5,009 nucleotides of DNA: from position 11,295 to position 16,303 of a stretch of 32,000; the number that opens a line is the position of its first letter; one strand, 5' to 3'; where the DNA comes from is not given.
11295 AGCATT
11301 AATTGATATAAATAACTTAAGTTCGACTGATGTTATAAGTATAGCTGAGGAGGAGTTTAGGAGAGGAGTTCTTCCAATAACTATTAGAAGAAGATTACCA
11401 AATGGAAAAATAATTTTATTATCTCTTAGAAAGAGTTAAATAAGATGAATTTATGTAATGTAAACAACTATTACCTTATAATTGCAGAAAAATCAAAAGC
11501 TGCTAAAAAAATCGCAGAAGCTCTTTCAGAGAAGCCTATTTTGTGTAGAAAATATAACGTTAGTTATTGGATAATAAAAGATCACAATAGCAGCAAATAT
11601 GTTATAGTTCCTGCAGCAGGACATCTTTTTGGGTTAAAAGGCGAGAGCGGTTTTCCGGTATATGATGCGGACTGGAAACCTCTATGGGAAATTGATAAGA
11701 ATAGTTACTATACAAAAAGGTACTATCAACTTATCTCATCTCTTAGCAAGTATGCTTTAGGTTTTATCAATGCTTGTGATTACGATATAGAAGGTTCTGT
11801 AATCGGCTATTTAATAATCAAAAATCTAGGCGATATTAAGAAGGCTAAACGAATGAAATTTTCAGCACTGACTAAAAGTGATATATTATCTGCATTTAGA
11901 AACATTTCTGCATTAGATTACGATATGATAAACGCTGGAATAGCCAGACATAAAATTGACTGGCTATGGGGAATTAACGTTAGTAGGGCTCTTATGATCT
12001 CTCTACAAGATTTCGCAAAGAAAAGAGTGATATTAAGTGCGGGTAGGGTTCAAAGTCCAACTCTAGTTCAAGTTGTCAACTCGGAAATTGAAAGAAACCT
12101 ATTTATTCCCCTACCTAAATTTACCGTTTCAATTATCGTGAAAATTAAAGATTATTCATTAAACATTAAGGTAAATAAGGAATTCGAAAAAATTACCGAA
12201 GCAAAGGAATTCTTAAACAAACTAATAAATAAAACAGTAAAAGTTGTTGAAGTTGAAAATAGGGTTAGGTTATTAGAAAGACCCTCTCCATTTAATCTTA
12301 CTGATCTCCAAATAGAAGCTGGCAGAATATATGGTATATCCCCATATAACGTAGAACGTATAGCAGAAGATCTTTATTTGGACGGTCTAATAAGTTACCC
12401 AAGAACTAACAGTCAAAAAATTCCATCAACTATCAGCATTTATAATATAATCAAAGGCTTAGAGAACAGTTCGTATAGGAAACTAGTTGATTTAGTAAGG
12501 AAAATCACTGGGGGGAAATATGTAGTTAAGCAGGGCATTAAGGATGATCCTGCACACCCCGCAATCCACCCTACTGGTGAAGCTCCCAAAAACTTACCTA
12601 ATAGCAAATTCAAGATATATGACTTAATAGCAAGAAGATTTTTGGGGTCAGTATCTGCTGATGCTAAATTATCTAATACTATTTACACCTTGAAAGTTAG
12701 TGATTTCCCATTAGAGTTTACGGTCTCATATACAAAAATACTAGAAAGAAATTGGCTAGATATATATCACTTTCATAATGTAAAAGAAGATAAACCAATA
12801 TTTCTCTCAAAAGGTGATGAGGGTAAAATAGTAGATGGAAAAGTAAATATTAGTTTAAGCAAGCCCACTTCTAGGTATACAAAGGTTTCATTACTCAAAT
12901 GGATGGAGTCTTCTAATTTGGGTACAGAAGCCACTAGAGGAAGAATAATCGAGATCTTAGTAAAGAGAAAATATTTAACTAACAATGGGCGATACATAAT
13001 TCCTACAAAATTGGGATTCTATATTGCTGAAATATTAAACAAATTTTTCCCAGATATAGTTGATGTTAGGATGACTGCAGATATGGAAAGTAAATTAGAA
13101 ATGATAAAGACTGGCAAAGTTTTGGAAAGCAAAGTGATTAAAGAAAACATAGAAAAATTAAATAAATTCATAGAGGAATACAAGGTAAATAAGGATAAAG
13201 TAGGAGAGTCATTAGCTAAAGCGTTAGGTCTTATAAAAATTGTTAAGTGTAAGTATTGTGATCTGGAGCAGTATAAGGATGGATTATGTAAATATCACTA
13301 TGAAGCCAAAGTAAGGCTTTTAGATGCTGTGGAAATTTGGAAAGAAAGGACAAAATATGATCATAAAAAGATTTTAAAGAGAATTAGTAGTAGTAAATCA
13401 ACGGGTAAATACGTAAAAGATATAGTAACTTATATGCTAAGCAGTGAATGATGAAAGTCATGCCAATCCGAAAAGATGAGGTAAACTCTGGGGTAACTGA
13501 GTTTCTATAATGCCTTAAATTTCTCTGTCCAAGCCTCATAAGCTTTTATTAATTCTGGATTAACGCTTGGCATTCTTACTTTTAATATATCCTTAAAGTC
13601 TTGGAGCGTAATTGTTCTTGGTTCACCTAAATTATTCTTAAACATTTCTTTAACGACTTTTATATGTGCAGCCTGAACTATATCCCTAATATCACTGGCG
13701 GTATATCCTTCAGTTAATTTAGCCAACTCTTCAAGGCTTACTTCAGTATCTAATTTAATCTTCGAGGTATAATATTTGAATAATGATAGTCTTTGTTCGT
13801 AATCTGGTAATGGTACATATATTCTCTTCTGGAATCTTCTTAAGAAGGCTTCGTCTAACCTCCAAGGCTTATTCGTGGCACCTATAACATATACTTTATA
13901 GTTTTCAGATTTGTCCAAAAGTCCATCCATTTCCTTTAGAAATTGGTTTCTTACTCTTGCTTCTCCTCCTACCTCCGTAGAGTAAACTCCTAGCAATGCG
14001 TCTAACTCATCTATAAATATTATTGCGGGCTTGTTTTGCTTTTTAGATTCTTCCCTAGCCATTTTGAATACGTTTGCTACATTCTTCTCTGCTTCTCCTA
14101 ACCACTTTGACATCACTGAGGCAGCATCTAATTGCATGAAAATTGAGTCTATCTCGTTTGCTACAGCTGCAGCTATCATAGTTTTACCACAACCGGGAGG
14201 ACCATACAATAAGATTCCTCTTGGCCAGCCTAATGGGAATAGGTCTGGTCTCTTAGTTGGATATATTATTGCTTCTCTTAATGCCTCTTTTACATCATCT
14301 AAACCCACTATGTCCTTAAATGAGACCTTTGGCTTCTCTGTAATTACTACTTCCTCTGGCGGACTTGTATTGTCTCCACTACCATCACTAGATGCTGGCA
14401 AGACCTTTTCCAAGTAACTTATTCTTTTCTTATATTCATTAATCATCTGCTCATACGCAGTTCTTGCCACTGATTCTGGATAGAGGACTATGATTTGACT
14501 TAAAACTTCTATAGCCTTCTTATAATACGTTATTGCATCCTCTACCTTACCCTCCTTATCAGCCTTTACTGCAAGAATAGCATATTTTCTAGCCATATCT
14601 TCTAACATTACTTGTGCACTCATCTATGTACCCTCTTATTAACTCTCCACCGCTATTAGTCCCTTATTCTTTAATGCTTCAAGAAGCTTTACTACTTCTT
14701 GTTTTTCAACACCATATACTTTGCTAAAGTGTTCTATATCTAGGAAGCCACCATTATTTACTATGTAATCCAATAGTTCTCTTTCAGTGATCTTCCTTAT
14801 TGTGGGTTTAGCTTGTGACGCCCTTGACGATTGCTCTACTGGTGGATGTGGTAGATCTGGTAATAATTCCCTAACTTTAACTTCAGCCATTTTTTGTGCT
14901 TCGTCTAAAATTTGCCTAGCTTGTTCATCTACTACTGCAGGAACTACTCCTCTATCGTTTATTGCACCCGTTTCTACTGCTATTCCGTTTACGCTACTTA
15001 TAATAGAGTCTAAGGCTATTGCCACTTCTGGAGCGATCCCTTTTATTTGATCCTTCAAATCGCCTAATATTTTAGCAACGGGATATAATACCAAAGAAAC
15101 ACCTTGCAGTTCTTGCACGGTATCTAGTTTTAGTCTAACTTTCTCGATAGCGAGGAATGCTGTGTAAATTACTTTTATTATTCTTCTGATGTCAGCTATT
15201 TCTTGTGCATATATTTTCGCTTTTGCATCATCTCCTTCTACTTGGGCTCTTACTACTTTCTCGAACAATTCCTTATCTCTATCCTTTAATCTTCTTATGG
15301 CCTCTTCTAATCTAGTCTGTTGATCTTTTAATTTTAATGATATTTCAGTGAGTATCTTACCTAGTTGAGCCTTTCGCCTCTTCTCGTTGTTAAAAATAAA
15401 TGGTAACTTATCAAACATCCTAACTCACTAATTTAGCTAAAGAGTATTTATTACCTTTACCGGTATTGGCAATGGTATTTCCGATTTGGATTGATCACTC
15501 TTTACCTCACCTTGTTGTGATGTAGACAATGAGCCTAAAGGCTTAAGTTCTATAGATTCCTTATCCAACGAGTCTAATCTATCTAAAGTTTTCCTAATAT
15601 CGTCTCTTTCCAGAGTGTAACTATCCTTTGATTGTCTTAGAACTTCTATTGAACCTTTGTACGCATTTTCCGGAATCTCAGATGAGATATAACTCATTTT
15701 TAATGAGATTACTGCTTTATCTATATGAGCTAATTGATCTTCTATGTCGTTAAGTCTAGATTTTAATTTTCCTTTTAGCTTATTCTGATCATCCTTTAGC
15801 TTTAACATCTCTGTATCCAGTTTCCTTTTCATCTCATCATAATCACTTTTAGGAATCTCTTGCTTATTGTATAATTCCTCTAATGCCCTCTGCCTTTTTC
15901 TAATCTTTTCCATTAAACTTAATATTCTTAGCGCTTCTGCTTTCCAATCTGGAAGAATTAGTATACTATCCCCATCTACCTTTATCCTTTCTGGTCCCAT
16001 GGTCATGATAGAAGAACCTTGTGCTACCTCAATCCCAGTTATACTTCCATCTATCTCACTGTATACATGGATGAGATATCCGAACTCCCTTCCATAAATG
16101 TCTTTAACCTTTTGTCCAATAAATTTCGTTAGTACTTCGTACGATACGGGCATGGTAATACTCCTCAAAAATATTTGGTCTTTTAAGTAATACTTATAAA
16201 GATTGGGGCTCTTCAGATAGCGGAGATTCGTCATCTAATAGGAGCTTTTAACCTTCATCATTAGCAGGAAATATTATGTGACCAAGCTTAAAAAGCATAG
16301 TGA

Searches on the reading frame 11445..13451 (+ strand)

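Call 13: search_protein_families(library=pfam, proteins=[window:11445-13451:+])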
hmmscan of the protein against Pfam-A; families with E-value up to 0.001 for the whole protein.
window:11445-13451:+ (668 aa): 2 families
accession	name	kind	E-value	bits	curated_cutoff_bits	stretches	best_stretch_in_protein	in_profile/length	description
PF01131.25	Topoisom_bac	-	2.1e-108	363.4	35.1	1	157-565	2-410/411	DNA topoisomerase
PF01751.28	Toprim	-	3e-09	37.4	23.1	1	11-141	2-95/96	Toprim domain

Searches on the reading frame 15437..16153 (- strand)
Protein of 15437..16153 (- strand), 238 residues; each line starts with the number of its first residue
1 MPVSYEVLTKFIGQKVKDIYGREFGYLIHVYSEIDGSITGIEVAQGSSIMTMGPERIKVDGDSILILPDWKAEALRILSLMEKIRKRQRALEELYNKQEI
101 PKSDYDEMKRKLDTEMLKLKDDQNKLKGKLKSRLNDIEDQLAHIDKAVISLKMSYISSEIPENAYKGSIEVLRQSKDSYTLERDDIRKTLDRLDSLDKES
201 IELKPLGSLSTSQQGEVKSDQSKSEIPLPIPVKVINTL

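Call 13: search_protein_families(library=pfam, proteins=[window:15437-16153:-])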
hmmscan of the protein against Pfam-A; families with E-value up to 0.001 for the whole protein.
window:15437-16153:- (238 aa): 1 family
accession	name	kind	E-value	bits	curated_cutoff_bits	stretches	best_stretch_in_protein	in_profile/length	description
PF18822.6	CdvA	-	1.3e-43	148.3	30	1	86-204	1-119/123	CdvA-like coiled-coil domain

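Call 64: find_encoding_contigs(protein=window:15437-16153:-, flank=1000, max_places=6)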
Protein window:15437-16153:- (238 aa): 24 contigs read that carry it; 1 place shown.
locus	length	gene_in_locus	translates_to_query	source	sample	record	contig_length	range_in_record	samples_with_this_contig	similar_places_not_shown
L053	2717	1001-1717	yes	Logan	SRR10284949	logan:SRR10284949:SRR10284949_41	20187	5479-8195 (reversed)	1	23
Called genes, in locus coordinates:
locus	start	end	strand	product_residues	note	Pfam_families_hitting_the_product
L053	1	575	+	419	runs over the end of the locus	PF03952:Enolase_N, PF00113:Enolase_C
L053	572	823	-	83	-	-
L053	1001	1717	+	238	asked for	PF18822:CdvA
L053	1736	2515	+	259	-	PF03357:Snf7 (weak), PF27303:CdvB_HTH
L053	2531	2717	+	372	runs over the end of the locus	PF04212:MIT, PF05496:RuvB_N (faint), PF00004:AAA, PF07728:AAA_5 (weak), PF13173:AAA_14 (faint), PF13401:AAA_22 (faint), PF17862:AAA_lid_3, PF09336:Vps4_C (weak)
